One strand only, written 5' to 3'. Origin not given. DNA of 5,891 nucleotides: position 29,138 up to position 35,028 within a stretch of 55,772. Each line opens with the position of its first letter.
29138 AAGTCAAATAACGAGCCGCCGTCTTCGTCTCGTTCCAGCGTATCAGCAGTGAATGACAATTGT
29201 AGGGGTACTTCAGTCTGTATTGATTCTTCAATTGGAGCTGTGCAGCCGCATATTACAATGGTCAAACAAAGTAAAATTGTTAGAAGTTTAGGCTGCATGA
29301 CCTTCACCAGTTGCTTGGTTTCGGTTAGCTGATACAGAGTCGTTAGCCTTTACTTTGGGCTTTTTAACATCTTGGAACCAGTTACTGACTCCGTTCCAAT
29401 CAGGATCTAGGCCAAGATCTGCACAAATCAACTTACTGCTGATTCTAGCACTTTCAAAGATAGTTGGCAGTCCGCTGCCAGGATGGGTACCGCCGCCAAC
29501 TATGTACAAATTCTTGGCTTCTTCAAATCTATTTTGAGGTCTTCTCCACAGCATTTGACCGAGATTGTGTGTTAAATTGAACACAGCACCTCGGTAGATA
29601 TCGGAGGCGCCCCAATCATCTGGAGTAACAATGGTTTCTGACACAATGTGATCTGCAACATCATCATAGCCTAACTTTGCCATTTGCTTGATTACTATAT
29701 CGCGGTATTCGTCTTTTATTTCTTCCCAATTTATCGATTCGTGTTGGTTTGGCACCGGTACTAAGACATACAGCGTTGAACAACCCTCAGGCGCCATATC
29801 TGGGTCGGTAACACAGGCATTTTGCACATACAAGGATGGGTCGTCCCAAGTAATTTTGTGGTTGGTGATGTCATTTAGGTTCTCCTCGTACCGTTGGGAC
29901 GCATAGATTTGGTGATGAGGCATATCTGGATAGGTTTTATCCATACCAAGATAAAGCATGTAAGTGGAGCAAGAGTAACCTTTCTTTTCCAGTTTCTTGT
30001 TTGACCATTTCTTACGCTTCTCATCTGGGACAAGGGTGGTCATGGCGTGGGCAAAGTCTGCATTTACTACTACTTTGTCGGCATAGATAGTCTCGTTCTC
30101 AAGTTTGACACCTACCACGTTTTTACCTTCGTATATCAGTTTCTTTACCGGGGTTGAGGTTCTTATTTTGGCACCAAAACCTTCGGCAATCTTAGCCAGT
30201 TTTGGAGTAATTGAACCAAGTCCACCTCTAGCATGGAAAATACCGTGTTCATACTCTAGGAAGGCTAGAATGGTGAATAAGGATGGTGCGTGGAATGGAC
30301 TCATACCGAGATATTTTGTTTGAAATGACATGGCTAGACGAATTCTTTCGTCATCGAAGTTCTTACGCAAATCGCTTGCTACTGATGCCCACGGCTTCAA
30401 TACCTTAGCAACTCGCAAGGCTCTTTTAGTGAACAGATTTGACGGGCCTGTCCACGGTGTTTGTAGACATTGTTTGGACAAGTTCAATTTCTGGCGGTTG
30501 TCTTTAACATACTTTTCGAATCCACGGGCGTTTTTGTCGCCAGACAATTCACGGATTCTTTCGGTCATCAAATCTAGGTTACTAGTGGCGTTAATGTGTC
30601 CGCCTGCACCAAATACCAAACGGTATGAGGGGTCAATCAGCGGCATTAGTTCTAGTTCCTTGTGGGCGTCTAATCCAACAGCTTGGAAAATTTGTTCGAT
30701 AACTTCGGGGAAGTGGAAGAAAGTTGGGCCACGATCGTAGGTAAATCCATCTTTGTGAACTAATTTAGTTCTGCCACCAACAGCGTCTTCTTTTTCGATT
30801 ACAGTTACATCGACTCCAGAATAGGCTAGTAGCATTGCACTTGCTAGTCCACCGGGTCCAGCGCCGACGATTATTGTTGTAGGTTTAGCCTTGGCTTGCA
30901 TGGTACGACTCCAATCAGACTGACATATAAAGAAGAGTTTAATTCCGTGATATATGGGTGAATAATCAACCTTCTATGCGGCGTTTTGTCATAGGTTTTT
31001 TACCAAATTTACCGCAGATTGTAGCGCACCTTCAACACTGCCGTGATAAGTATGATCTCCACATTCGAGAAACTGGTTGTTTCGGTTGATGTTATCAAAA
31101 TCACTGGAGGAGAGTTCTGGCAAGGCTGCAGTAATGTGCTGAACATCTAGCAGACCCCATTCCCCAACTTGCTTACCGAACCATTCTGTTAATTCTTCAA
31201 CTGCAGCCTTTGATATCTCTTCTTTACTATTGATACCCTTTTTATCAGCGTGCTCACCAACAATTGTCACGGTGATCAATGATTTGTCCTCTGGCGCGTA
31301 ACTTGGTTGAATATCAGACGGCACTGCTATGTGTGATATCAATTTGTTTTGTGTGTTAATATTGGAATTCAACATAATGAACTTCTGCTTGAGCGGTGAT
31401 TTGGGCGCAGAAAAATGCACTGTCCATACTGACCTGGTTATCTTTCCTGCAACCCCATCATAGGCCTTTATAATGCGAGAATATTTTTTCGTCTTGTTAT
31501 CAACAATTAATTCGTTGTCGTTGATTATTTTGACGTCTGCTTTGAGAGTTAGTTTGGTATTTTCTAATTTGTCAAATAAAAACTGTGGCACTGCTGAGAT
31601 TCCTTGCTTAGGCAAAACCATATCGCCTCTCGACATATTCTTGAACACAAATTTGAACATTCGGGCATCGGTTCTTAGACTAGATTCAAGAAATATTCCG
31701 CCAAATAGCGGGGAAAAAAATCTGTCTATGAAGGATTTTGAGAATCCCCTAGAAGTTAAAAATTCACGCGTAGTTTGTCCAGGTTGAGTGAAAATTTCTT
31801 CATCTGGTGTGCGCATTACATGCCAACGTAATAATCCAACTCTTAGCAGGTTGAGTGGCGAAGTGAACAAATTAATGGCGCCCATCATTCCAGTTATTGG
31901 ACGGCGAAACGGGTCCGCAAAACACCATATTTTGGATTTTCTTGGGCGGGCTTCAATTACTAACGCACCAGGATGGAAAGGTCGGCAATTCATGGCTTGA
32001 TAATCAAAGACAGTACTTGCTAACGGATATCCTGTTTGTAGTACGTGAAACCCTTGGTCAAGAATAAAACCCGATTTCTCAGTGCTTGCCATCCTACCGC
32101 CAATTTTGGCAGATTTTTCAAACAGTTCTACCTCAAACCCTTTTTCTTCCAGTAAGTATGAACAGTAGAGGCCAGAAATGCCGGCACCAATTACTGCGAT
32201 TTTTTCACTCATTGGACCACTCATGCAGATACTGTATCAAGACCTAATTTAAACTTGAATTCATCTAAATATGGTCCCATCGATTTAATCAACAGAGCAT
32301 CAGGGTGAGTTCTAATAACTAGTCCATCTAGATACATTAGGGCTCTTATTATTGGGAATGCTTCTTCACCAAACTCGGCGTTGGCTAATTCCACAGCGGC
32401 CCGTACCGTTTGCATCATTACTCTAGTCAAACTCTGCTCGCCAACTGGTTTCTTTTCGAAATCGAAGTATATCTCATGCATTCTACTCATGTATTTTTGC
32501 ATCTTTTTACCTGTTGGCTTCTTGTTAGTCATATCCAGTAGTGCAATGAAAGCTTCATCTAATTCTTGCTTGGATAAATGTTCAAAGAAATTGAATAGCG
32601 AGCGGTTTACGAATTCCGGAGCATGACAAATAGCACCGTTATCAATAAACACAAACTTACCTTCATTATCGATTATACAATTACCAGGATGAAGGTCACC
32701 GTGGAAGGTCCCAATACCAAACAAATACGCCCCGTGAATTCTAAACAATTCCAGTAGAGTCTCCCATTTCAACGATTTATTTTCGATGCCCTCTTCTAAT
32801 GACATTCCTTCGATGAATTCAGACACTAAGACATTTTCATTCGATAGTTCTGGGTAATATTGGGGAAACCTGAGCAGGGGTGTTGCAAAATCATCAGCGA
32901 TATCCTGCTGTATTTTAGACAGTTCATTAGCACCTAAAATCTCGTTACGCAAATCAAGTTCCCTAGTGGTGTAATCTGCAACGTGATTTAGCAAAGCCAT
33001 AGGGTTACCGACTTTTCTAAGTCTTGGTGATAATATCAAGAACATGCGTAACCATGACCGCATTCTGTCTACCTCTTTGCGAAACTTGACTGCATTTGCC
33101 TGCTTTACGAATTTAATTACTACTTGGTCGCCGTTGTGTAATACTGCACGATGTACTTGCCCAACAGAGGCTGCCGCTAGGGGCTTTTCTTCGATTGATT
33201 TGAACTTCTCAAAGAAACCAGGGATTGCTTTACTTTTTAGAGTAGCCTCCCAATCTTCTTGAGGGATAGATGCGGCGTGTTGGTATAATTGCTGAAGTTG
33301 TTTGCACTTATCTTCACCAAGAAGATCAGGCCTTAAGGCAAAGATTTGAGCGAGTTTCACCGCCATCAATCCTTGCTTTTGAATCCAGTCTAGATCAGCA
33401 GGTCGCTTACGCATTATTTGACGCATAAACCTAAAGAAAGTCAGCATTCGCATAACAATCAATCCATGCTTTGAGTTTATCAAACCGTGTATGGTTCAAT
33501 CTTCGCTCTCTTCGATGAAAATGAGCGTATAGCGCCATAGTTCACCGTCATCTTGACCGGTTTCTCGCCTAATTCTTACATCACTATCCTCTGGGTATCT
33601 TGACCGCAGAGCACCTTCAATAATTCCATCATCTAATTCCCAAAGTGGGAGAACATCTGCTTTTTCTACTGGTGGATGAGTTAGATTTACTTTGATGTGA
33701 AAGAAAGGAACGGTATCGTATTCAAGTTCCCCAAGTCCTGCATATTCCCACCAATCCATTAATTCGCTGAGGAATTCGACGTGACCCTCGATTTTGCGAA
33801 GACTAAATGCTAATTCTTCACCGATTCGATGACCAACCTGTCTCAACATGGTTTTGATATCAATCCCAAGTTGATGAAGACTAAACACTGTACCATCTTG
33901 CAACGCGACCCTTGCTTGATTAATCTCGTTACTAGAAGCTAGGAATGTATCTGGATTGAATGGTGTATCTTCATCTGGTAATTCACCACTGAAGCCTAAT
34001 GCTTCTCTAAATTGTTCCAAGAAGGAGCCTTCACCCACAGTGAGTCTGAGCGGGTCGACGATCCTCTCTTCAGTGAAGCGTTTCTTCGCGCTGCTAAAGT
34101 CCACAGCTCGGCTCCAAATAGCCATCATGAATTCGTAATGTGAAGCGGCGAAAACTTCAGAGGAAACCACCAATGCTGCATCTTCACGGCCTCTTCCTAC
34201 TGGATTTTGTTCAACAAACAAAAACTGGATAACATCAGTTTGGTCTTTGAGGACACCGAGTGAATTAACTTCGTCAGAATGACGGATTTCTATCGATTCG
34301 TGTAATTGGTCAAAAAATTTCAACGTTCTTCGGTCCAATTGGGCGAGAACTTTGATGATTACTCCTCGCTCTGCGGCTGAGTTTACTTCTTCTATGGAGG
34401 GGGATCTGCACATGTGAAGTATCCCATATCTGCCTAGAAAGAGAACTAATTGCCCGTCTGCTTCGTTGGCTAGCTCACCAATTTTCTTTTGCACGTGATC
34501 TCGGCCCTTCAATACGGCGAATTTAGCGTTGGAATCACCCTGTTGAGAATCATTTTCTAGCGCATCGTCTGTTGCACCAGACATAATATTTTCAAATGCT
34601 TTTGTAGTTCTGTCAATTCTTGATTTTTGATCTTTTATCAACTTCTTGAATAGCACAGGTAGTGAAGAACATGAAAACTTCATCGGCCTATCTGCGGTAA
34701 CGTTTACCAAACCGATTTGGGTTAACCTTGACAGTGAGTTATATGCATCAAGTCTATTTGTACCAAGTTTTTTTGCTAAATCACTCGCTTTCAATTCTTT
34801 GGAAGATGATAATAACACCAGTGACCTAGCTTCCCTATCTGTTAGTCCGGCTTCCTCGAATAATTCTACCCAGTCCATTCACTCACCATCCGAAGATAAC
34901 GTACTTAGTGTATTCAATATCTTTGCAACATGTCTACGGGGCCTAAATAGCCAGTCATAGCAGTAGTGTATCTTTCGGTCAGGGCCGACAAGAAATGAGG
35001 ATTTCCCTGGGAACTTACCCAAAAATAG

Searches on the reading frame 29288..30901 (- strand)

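Call 40: search_protein_families(library=pfam, proteins=[window:29288-30901:-], max_evalue=0.001)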
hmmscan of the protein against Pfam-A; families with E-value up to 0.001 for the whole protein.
window:29288-30901:- (537 aa): 11 families
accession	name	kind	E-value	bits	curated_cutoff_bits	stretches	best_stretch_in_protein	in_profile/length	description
PF01593.30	Amino_oxidase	-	3.9e-29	102.7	19.8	1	17-491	2-441/443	Flavin containing amine oxidoreductase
PF13450.12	NAD_binding_8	-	5e-13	49.6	21.9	1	11-66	1-56/68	NAD(P)-binding Rossmann-like domain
PF01266.30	DAO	-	1.3e-11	45.1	27.9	2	10-49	3-47/353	FAD dependent oxidoreductase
PF01494.25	FAD_binding_3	-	2.1e-07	31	22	1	8-39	3-34/349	FAD binding domain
PF00890.30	FAD_binding_2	-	8.8e-07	28.9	20.4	1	9-45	2-38/414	FAD binding domain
PF03486.20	HI0933_like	-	1.8e-06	28.1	50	0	8-43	2-37/244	HI0933-like protein Rossmann domain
PF07992.20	Pyr_redox_2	-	2.2e-06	27.8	26.1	1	9-44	3-39/291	Pyridine nucleotide-disulphide oxidoreductase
PF13738.12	Pyr_redox_3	-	5.7e-05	23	30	1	10-41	1-33/305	Pyridine nucleotide-disulphide oxidoreductase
PF12831.13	FAD_oxidored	-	6.8e-05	22.8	27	1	10-45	3-38/416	FAD dependent oxidoreductase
PF01946.23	Thi4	-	0.00016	21.4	26.2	1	9-45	20-57/235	Thi4 family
PF00070.33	Pyr_redox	-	0.0005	21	22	0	9-42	2-35/82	Pyridine nucleotide-disulphide oxidoreductase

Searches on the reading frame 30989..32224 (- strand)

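Call 41: search_protein_families(library=pfam, proteins=[window:30989-32224:-], max_evalue=0.001)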
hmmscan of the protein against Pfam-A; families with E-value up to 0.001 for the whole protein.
window:30989-32224:- (411 aa): 6 families
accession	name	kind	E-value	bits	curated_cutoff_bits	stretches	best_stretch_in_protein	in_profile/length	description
PF01593.30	Amino_oxidase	-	3.1e-28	99.7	19.8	2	16-236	1-230/443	Flavin containing amine oxidoreductase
PF13450.12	NAD_binding_8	-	9.7e-17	61.5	21.9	1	11-74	1-66/68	NAD(P)-binding Rossmann-like domain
PF01266.30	DAO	-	1.6e-05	25.1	27.9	1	8-55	1-47/353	FAD dependent oxidoreductase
PF03486.20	HI0933_like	-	4.3e-05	23.5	50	1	8-47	2-41/244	HI0933-like protein Rossmann domain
PF01946.23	Thi4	-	0.00034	20.4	26.2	1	7-45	18-57/235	Thi4 family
PF00743.25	FMO-like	-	0.00075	18.5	22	0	7-49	2-44/532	Flavin-binding monooxygenase-like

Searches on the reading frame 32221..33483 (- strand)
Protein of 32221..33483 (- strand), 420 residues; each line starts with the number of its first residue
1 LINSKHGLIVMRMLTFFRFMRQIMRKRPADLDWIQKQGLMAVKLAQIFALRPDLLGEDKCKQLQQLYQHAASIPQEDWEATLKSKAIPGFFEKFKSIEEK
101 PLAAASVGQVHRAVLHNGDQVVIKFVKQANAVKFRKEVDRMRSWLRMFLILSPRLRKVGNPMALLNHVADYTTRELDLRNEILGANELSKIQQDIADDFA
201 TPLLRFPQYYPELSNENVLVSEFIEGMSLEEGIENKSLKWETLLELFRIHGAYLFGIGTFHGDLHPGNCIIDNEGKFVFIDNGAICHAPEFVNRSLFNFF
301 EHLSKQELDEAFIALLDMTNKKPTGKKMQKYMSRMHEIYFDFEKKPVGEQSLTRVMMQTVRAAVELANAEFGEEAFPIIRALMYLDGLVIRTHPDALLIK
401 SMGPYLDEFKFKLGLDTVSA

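Call 41: search_protein_families(library=pfam, proteins=[window:32221-33483:-], max_evalue=0.001)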
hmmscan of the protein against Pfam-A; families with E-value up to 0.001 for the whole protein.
window:32221-33483:- (420 aa): 1 family
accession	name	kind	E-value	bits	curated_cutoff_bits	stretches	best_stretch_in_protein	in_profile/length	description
PF03109.22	ABC1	-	4.6e-41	141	22.9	1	66-307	2-236/244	ABC1 atypical kinase-like domain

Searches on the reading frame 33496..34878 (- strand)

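Call 41: search_protein_families(library=pfam, proteins=[window:33496-34878:-], max_evalue=0.001)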
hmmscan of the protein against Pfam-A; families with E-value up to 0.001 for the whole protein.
window:33496-34878:- (460 aa): 1 family
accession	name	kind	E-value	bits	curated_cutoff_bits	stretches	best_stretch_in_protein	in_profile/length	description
PF01978.25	TrmB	-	1.2e-09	38.3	25.6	1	9-71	3-65/68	Sugar-specific transcriptional regulator TrmB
